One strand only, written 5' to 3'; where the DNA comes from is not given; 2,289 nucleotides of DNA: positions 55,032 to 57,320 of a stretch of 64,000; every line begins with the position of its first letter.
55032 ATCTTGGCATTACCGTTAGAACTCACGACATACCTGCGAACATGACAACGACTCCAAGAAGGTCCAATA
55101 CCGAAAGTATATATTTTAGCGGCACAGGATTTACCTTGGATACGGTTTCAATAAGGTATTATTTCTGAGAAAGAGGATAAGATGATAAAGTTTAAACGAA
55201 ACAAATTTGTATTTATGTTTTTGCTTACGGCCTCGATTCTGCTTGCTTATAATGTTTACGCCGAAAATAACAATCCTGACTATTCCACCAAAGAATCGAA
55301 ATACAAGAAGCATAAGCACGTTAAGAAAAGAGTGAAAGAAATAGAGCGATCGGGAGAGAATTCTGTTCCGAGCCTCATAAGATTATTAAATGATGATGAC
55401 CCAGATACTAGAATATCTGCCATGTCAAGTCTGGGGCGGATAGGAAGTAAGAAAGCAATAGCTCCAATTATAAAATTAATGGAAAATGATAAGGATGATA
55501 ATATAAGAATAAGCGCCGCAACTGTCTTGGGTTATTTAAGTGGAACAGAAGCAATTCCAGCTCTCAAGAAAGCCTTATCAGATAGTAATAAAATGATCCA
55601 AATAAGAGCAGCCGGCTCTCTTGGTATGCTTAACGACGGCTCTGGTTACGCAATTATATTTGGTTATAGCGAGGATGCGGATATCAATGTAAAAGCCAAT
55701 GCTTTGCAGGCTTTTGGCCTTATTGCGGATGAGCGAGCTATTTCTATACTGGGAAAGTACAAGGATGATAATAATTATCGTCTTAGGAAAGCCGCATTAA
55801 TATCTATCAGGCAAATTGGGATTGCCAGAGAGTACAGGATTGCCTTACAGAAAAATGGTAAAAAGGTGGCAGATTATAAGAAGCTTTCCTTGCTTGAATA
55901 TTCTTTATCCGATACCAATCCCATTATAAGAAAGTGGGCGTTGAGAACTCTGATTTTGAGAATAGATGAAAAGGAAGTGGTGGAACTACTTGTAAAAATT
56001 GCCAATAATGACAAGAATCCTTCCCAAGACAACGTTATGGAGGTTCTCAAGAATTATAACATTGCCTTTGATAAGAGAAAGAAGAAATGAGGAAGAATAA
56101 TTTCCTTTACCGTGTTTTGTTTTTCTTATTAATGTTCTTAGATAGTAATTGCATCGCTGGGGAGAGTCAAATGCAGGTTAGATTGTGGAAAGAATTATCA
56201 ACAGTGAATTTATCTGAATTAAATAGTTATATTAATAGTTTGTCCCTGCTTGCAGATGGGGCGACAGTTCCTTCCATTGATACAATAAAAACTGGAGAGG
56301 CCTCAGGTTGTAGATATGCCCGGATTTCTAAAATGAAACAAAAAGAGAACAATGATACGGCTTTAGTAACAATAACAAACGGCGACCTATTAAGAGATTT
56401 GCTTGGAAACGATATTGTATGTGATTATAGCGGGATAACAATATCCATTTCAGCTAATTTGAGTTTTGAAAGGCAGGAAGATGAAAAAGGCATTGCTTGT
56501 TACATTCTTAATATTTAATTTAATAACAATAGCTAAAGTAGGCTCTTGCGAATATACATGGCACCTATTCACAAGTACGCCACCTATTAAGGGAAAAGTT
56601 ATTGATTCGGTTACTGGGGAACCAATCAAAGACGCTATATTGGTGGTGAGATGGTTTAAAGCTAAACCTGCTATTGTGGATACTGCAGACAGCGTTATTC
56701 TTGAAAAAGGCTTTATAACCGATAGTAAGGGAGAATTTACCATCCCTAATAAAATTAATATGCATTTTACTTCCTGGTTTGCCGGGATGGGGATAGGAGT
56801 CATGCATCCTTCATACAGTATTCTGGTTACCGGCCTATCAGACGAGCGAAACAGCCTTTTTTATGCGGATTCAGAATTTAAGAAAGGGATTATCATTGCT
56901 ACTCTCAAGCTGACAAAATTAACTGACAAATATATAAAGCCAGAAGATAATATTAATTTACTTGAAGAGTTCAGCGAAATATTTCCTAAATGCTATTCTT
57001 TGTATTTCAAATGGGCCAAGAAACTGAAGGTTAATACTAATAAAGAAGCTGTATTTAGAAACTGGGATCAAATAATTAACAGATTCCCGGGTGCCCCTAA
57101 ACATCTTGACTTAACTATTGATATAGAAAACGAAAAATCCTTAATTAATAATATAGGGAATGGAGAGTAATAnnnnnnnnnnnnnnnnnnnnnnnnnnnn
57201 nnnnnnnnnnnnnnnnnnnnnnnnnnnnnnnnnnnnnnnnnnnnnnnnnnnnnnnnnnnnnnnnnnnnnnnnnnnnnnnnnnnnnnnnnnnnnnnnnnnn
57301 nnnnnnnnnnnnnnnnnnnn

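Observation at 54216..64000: Low-GC island downstream of comM encoding small OMPs, a secreted HEAT-repeat protein, several secreted orphans and the giant protein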

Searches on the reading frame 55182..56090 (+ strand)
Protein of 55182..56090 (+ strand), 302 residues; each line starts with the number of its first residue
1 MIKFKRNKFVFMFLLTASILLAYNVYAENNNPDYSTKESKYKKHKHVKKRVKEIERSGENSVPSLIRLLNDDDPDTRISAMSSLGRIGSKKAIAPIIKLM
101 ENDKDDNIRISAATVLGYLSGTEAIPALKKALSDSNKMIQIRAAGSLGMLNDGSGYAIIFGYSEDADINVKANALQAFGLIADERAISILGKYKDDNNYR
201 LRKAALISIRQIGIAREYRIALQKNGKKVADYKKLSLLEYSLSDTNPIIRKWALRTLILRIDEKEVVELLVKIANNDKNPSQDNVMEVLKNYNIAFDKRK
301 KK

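Call 7: search_protein_families(library=pfam, proteins=[window:55182-56090:+], max_evalue=0.01)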
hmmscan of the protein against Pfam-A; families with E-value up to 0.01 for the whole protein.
window:55182-56090:+ (302 aa): 7 families
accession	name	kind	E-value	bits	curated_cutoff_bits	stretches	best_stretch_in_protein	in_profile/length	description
PF13646.12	HEAT_2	-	8.2e-32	109.8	27.7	4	93-152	1-60/88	HEAT repeats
PF02985.28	HEAT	-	8.6e-21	72.5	23.5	1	62-89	2-29/31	HEAT repeat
PF03130.22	HEAT_PBS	-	7.2e-15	54.2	20.9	2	108-134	1-27/27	PBS lyase HEAT-like repeat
PF13513.12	HEAT_EZ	-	4.3e-12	46.7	27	0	62-87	30-55/55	HEAT-like repeat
PF00514.29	Arm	-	3.3e-07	30.5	20.6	0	92-120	13-40/41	Armadillo/beta-catenin-like repeat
PF14668.11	RICTOR_V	-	0.0069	17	27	0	89-124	25-60/71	Rapamycin-insensitive companion of mTOR, domain 5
PF21581.3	SCD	-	0.0089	16.8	27.5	0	67-95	37-65/75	Stromalin conservative domain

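Call 13: find_encoding_contigs(protein=window:55182-56090:+, flank=10000, max_places=10)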
Protein window:55182-56090:+ (302 aa): 1 contig read that carries it; 1 place shown.
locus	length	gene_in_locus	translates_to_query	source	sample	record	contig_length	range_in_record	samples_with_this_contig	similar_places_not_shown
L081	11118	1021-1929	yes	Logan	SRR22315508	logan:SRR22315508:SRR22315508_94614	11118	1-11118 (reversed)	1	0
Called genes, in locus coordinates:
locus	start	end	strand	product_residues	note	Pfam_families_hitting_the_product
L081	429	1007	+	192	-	-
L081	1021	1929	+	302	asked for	PF03130:HEAT_PBS (faint), PF13646:HEAT_2, PF00514:Arm (faint), PF02985:HEAT (faint), PF13513:HEAT_EZ (faint), PF13646:HEAT_2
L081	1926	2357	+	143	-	-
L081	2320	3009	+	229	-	-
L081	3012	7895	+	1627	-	PF00882:Zn_dep_PLPC (weak), PF07705:CARDB (faint), PF00041:fn3 (weak), PF00801:PKD (weak), PF13088:BNR_2 (faint)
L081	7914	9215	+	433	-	PF13174:TPR_6 (faint)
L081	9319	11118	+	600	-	?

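Call 54: search_protein_families(library=ncbifam, proteins=[window:55182-56090:+], max_evalue=0.01)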
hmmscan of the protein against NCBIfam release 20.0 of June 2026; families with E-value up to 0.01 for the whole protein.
window:55182-56090:+ (302 aa): 8 families
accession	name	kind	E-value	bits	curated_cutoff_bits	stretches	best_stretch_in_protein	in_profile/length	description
NF045915.1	PhycobilmeDegNblB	equivalog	8.3e-18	64.7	300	1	67-202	74-209/214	phycobilisome degradation protein NblB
NF058502.1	phyc_lyase_CpcE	equivalog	6.6e-10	38.9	330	0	59-106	72-119/260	C-phycocyanin alpha-cysteine-84 phycocyanobilin lyase subunit CpcE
NF010374.0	PRK13800.1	equivalog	2.4e-09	36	1196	1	51-177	767-894/898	fumarate reductase/succinate dehydrogenase flavoprotein subunit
NF058505.1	phyc_lyase_CpeY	equivalog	2.2e-07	29.8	600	0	170-225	355-410/419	C-phycoerythrin alpha-cysteine-82 phycoerythrobilin lyase CpeY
NF058515.1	phyc_lyase_CpcF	equivalog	9.2e-07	28.6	220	1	57-124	57-124/200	C-phycocyanin alpha-cysteine-84 phycocyanobilin lyase subunit CpcF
TIGR02270.1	TIGR02270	subfamily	1.2e-05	24.6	206.8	1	68-213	94-237/410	TIGR02270 family protein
NF007244.0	PRK09687.1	equivalog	1.5e-05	24.5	275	1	57-133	157-235/285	putative lyase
NF045662.1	DVU0298_fam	equivalog_domain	0.0012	18.5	75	0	61-104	146-188/213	DVU0298 family protein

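Call 55: search_protein_families(library=pfam, proteins=[P0105, P0107, P0108, P0097, L164:1906-2475:+, L164:2505-5552:+, L172:9028-9570:+, P0138], max_evalue=0.01)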
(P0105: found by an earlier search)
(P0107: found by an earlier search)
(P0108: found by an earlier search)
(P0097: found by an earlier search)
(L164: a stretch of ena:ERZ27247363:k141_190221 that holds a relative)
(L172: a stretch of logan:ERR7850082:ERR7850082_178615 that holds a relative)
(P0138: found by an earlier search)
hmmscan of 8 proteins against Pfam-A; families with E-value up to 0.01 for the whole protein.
P0105 (528 aa): 1 family
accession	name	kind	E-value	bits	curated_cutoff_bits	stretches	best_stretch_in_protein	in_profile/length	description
PF13860.13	FlgD_ig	-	0.00055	20.3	27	1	116-137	51-72/79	FlgD Ig-like domain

P0107 (650 aa): 0 families

P0108 (187 aa): 0 families

P0097 (117 aa): 19 families
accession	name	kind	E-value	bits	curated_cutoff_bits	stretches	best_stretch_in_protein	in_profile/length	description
PF01381.28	HTH_3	-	2e-17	63.4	23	2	62-110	1-49/55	Helix-turn-helix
PF12844.13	HTH_19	-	9.7e-14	51.5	30.2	2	59-112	1-54/64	Helix-turn-helix domain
PF13560.12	HTH_31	-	3.9e-11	43.5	27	1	58-105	2-50/64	Helix-turn-helix domain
PF20432.4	Xre-like-HTH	-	3.3e-06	27.7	25.8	0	62-97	15-49/63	Antitoxin Xre-like helix-turn-helix domain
PF00376.29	MerR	-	7.5e-06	26.1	28.2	0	12-28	4-20/38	MerR family regulatory protein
PF13518.12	HTH_28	-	0.00022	21.7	25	0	12-28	17-33/52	Helix-turn-helix domain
PF04218.19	CENP-B_N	-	0.00025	21.1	21.2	0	9-27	24-42/53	CENP-B N-terminal DNA-binding domain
PF13411.12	MerR_1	-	0.00032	21.2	21.6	0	12-28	5-21/69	MerR HTH family regulatory protein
PF07022.19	Phage_CI_repr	-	0.00039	21.2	22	0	9-29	14-34/65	Bacteriophage CI repressor helix-turn-helix domain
PF13443.12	HTH_26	-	0.00087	19.9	22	0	62-95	2-35/63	Cro/C1-type HTH DNA-binding domain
PF13545.12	HTH_Crp_2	-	0.00097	19.5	27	0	3-24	18-39/70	Crp-like helix-turn-helix domain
PF13384.12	HTH_23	-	0.0012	19.1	24.6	0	7-27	17-37/50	Homeodomain-like domain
PF14549.12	P22_Cro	-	0.002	18.3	30.2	0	73-91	12-30/60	DNA-binding transcriptional regulator Cro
PF08822.17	DUF1804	-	0.0021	18.4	29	0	69-98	18-47/164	Protein of unknown function (DUF1804)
PF01047.28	MarR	-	0.0022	18.3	24.6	0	66-88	13-35/59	MarR family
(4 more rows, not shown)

L164:1906-2475:+ (189 aa): 0 families

L164:2505-5552:+ (1016 aa): 4 families
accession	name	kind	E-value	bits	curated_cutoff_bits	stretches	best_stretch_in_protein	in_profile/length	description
PF01364.23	Peptidase_C25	-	1.6e-58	199.2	23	1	244-641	1-374/374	Peptidase family C25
PF07705.17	CARDB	-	1.3e-09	38.6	22.7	1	853-896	55-97/101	CARDB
PF08126.16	Propeptide_C25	-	6.8e-08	32.3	22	1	51-182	42-171/205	Propeptide_C25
PF00801.26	PKD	-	0.00059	20.2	23.5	1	920-996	8-73/80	PKD domain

L172:9028-9570:+ (180 aa): 0 families

P0138 (1431 aa): 5 families
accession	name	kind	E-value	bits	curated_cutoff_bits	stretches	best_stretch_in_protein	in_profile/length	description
PF01364.23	Peptidase_C25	-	4.2e-59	201.1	23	1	271-649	2-372/374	Peptidase family C25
PF08126.16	Propeptide_C25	-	4.8e-10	39.3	22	1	87-229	31-174/205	Propeptide_C25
PF13088.12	BNR_2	-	1.8e-09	37.8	31.4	1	934-1122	16-213/277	BNR repeat-like domain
PF07705.17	CARDB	-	4.3e-09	36.9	22.7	1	659-774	2-98/101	CARDB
PF15892.11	BNR_4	-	4.5e-08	33.2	27.3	1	1103-1264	22-193/272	BNR repeat-containing family member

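Call 96: search_protein_families(library=phrogs, proteins=[window:55182-56090:+, P0097, P0139], max_evalue=0.001)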
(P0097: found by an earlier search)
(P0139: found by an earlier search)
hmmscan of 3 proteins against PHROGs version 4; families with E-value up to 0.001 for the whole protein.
window:55182-56090:+ (302 aa): 0 families

P0097 (117 aa): 35 families (the best 25 are shown)
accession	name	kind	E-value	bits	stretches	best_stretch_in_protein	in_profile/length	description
phrog_2104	-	unknown function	8.8e-15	55.8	1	59-106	41-88/103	-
phrog_8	-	transcription regulation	1.8e-14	55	1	5-100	87-199/346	transcriptional regulator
phrog_4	-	transcription regulation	5.1e-14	53.1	1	56-102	135-178/400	transcriptional repressor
phrog_2328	-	transcription regulation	8.4e-14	52.5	1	54-104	12-62/128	transcriptional repressor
phrog_3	-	transcription regulation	2.3e-13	51.7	2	55-104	86-132/430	transcriptional repressor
phrog_7950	-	transcription regulation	3.8e-13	50.3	2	60-96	10-46/68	transcriptional repressor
phrog_4836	-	transcription regulation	6.2e-13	49.7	1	57-101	75-120/194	CII-like regulator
phrog_2439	-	transcription regulation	1.6e-11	44.7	1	55-106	5-56/367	transcriptional regulator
phrog_5119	-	unknown function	3.5e-10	40.9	1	54-99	50-98/152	-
phrog_2967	-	transcription regulation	2.4e-09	38.1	1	54-106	7-59/225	transcriptional regulator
phrog_11187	-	transcription regulation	6.9e-08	33.2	0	59-105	9-55/63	transcriptional regulator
phrog_8898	-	unknown function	8.4e-08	32.8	0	5-30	12-37/70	-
phrog_147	-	transcription regulation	5.2e-07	31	0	57-105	4-53/100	transcriptional regulator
phrog_5823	-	transcription regulation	7.5e-07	29.6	1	56-100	5-50/404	transcriptional regulator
phrog_38149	-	unknown function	7.8e-07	30.2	0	56-111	7-62/190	-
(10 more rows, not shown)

P0139 (127 aa): 2 families
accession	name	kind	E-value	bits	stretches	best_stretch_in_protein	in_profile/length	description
phrog_2577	-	integration and excision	6.4e-30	105.1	1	1-118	19-133/134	transposase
phrog_2393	-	integration and excision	2.8e-16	60.7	1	49-125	2-78/83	transposase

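Call 97: search_protein_families(library=padloc, proteins=[window:55182-56090:+, P0097], max_evalue=0.001)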
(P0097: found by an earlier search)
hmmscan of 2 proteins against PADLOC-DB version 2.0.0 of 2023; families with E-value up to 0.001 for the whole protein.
window:55182-56090:+ (302 aa): 2 families
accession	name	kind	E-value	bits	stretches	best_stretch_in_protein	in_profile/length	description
PDLC02919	HEAT-ARM_XIII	-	1.3e-18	63.9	2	75-280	867-1046/1972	-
PDLC02973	WGR_XIII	-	1.8e-05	21.4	1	46-132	111-200/973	-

P0097 (117 aa): 16 families
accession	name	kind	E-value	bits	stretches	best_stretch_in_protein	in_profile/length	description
PDLC03951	RmrA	-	1.9e-14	51.4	1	59-109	10-60/400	-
PDLC02926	HTH_VI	-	2e-12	45.2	1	58-105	2-49/92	-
PDLC03949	RmrA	-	3.3e-12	43.9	1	60-105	5-50/363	-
PDLC03948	RmrA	-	2e-11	41.4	1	59-106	10-57/397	-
PDLC03944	RmrA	-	4.5e-10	37.1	1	58-105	7-54/384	-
PDLC03956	RmrA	-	5.1e-10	37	1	58-106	9-58/399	-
PDLC03954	RmrA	-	6.9e-09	33.1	1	59-106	12-59/380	-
PDLC03955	RmrA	-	5.4e-08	30.4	1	60-105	23-68/371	-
PDLC03952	RmrA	-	5.8e-08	30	1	59-105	24-70/395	-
PDLC03946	RmrA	-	4.5e-07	26.9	1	60-106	5-51/357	-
PDLC04133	mad1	-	5.2e-07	27.9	0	69-97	4-32/60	mads_1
PDLC04142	capH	-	6.4e-07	28.4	1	56-105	5-54/103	capH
PDLC03947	RmrA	-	1.6e-06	25.2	1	56-107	10-61/383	-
PDLC03669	Control_protein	-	3.4e-06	25.3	0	62-100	14-52/96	control protein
PDLC03945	RmrA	-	0.00035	17.9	0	59-109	4-54/394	-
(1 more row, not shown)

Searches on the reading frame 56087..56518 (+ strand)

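Call 7: search_protein_families(library=pfam, proteins=[window:56087-56518:+], max_evalue=0.01)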
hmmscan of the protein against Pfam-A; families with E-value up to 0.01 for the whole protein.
window:56087-56518:+ (143 aa): 0 families

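Call 54: search_protein_families(library=ncbifam, proteins=[window:56087-56518:+], max_evalue=0.01)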
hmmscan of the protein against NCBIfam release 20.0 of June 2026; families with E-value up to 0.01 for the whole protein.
window:56087-56518:+ (143 aa): 0 families

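Call 55: search_protein_families(library=pfam, proteins=[P0105, P0107, P0108, P0097, L164:1906-2475:+, L164:2505-5552:+, L172:9028-9570:+, P0138], max_evalue=0.01)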
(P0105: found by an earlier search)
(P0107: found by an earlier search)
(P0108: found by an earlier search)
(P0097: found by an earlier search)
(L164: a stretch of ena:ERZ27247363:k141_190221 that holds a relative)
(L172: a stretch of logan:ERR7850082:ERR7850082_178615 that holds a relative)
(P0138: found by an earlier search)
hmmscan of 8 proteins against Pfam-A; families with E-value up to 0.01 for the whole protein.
P0105 (528 aa): 1 family
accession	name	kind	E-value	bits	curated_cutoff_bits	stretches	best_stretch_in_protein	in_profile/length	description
PF13860.13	FlgD_ig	-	0.00055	20.3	27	1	116-137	51-72/79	FlgD Ig-like domain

P0107 (650 aa): 0 families

P0108 (187 aa): 0 families

P0097 (117 aa): 19 families
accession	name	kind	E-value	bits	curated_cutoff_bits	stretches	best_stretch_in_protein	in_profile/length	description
PF01381.28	HTH_3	-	2e-17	63.4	23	2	62-110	1-49/55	Helix-turn-helix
PF12844.13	HTH_19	-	9.7e-14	51.5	30.2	2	59-112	1-54/64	Helix-turn-helix domain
PF13560.12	HTH_31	-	3.9e-11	43.5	27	1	58-105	2-50/64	Helix-turn-helix domain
PF20432.4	Xre-like-HTH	-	3.3e-06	27.7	25.8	0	62-97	15-49/63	Antitoxin Xre-like helix-turn-helix domain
PF00376.29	MerR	-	7.5e-06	26.1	28.2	0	12-28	4-20/38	MerR family regulatory protein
PF13518.12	HTH_28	-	0.00022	21.7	25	0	12-28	17-33/52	Helix-turn-helix domain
PF04218.19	CENP-B_N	-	0.00025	21.1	21.2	0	9-27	24-42/53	CENP-B N-terminal DNA-binding domain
PF13411.12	MerR_1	-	0.00032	21.2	21.6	0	12-28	5-21/69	MerR HTH family regulatory protein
PF07022.19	Phage_CI_repr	-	0.00039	21.2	22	0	9-29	14-34/65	Bacteriophage CI repressor helix-turn-helix domain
PF13443.12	HTH_26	-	0.00087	19.9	22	0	62-95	2-35/63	Cro/C1-type HTH DNA-binding domain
PF13545.12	HTH_Crp_2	-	0.00097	19.5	27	0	3-24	18-39/70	Crp-like helix-turn-helix domain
PF13384.12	HTH_23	-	0.0012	19.1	24.6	0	7-27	17-37/50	Homeodomain-like domain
PF14549.12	P22_Cro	-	0.002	18.3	30.2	0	73-91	12-30/60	DNA-binding transcriptional regulator Cro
PF08822.17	DUF1804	-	0.0021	18.4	29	0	69-98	18-47/164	Protein of unknown function (DUF1804)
PF01047.28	MarR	-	0.0022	18.3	24.6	0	66-88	13-35/59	MarR family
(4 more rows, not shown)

L164:1906-2475:+ (189 aa): 0 families

L164:2505-5552:+ (1016 aa): 4 families
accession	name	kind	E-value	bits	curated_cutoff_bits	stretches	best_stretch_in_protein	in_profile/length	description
PF01364.23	Peptidase_C25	-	1.6e-58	199.2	23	1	244-641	1-374/374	Peptidase family C25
PF07705.17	CARDB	-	1.3e-09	38.6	22.7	1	853-896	55-97/101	CARDB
PF08126.16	Propeptide_C25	-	6.8e-08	32.3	22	1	51-182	42-171/205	Propeptide_C25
PF00801.26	PKD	-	0.00059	20.2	23.5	1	920-996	8-73/80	PKD domain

L172:9028-9570:+ (180 aa): 0 families

P0138 (1431 aa): 5 families
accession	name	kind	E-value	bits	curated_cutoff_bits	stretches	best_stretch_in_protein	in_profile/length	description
PF01364.23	Peptidase_C25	-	4.2e-59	201.1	23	1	271-649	2-372/374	Peptidase family C25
PF08126.16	Propeptide_C25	-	4.8e-10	39.3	22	1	87-229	31-174/205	Propeptide_C25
PF13088.12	BNR_2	-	1.8e-09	37.8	31.4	1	934-1122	16-213/277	BNR repeat-like domain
PF07705.17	CARDB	-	4.3e-09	36.9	22.7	1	659-774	2-98/101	CARDB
PF15892.11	BNR_4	-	4.5e-08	33.2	27.3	1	1103-1264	22-193/272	BNR repeat-containing family member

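Call 96: search_protein_families(library=phrogs, proteins=[window:56087-56518:+, P0097, P0139], max_evalue=0.001)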
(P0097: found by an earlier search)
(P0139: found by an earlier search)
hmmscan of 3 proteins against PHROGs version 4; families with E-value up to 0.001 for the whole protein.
window:56087-56518:+ (143 aa): 0 families

P0097 (117 aa): 35 families (the best 25 are shown)
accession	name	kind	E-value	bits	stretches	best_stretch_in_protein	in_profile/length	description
phrog_2104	-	unknown function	8.8e-15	55.8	1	59-106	41-88/103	-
phrog_8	-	transcription regulation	1.8e-14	55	1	5-100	87-199/346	transcriptional regulator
phrog_4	-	transcription regulation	5.1e-14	53.1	1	56-102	135-178/400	transcriptional repressor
phrog_2328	-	transcription regulation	8.4e-14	52.5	1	54-104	12-62/128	transcriptional repressor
phrog_3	-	transcription regulation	2.3e-13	51.7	2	55-104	86-132/430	transcriptional repressor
phrog_7950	-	transcription regulation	3.8e-13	50.3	2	60-96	10-46/68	transcriptional repressor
phrog_4836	-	transcription regulation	6.2e-13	49.7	1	57-101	75-120/194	CII-like regulator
phrog_2439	-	transcription regulation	1.6e-11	44.7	1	55-106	5-56/367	transcriptional regulator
phrog_5119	-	unknown function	3.5e-10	40.9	1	54-99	50-98/152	-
phrog_2967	-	transcription regulation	2.4e-09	38.1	1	54-106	7-59/225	transcriptional regulator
phrog_11187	-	transcription regulation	6.9e-08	33.2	0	59-105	9-55/63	transcriptional regulator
phrog_8898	-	unknown function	8.4e-08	32.8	0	5-30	12-37/70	-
phrog_147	-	transcription regulation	5.2e-07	31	0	57-105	4-53/100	transcriptional regulator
phrog_5823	-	transcription regulation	7.5e-07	29.6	1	56-100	5-50/404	transcriptional regulator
phrog_38149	-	unknown function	7.8e-07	30.2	0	56-111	7-62/190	-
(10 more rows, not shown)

P0139 (127 aa): 2 families
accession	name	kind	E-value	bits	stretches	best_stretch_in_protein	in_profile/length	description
phrog_2577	-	integration and excision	6.4e-30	105.1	1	1-118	19-133/134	transposase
phrog_2393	-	integration and excision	2.8e-16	60.7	1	49-125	2-78/83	transposase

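Call 97: search_protein_families(library=padloc, proteins=[window:56087-56518:+, P0097], max_evalue=0.001)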
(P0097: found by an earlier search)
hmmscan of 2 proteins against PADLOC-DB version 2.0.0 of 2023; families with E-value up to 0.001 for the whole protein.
window:56087-56518:+ (143 aa): 0 families

P0097 (117 aa): 16 families
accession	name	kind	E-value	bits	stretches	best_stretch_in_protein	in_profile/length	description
PDLC03951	RmrA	-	1.9e-14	51.4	1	59-109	10-60/400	-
PDLC02926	HTH_VI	-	2e-12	45.2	1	58-105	2-49/92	-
PDLC03949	RmrA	-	3.3e-12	43.9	1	60-105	5-50/363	-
PDLC03948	RmrA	-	2e-11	41.4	1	59-106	10-57/397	-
PDLC03944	RmrA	-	4.5e-10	37.1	1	58-105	7-54/384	-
PDLC03956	RmrA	-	5.1e-10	37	1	58-106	9-58/399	-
PDLC03954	RmrA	-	6.9e-09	33.1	1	59-106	12-59/380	-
PDLC03955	RmrA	-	5.4e-08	30.4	1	60-105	23-68/371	-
PDLC03952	RmrA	-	5.8e-08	30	1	59-105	24-70/395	-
PDLC03946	RmrA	-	4.5e-07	26.9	1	60-106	5-51/357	-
PDLC04133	mad1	-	5.2e-07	27.9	0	69-97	4-32/60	mads_1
PDLC04142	capH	-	6.4e-07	28.4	1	56-105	5-54/103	capH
PDLC03947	RmrA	-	1.6e-06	25.2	1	56-107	10-61/383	-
PDLC03669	Control_protein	-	3.4e-06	25.3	0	62-100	14-52/96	control protein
PDLC03945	RmrA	-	0.00035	17.9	0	59-109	4-54/394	-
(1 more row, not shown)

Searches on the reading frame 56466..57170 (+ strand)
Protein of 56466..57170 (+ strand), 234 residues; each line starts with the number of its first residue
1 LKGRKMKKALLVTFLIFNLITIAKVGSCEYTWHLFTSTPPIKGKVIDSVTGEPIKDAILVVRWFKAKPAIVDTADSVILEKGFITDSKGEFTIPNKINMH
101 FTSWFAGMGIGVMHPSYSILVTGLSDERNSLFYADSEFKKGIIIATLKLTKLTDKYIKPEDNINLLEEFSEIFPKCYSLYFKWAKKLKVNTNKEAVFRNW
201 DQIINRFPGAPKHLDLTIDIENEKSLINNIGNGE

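Call 7: search_protein_families(library=pfam, proteins=[window:56466-57170:+], max_evalue=0.01)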
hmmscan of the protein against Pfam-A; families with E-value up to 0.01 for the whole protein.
window:56466-57170:+ (234 aa): 2 families
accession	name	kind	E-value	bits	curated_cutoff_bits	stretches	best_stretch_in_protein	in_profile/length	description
PF13715.12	CarbopepD_reg_2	-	0.003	18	32.2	0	80-99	25-44/88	CarboxypepD_reg-like domain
PF13620.12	CarboxypepD_reg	-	0.0057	17.4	32.3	0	41-95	2-44/82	Carboxypeptidase regulatory-like domain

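Call 54: search_protein_families(library=ncbifam, proteins=[window:56466-57170:+], max_evalue=0.01)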
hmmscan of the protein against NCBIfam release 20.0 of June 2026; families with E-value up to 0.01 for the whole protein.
window:56466-57170:+ (234 aa): 2 families
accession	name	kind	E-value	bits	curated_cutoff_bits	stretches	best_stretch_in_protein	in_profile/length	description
NF010089.0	PRK13574.1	equivalog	0.00056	19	527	1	154-228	185-262/421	anthranilate synthase component I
TIGR04134.1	lipo_with_rSAM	hypoth_equivalog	0.004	17.2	39.8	1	41-100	42-96/150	radical SAM-associated putative lipoprotein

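Call 96: search_protein_families(library=phrogs, proteins=[window:56466-57170:+], max_evalue=0.001)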
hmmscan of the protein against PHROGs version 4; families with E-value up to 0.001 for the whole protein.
window:56466-57170:+ (234 aa): 0 families

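Call 97: search_protein_families(library=padloc, proteins=[window:56466-57170:+], max_evalue=0.001)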
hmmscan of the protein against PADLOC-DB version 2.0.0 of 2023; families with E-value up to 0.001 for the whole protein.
window:56466-57170:+ (234 aa): 0 families
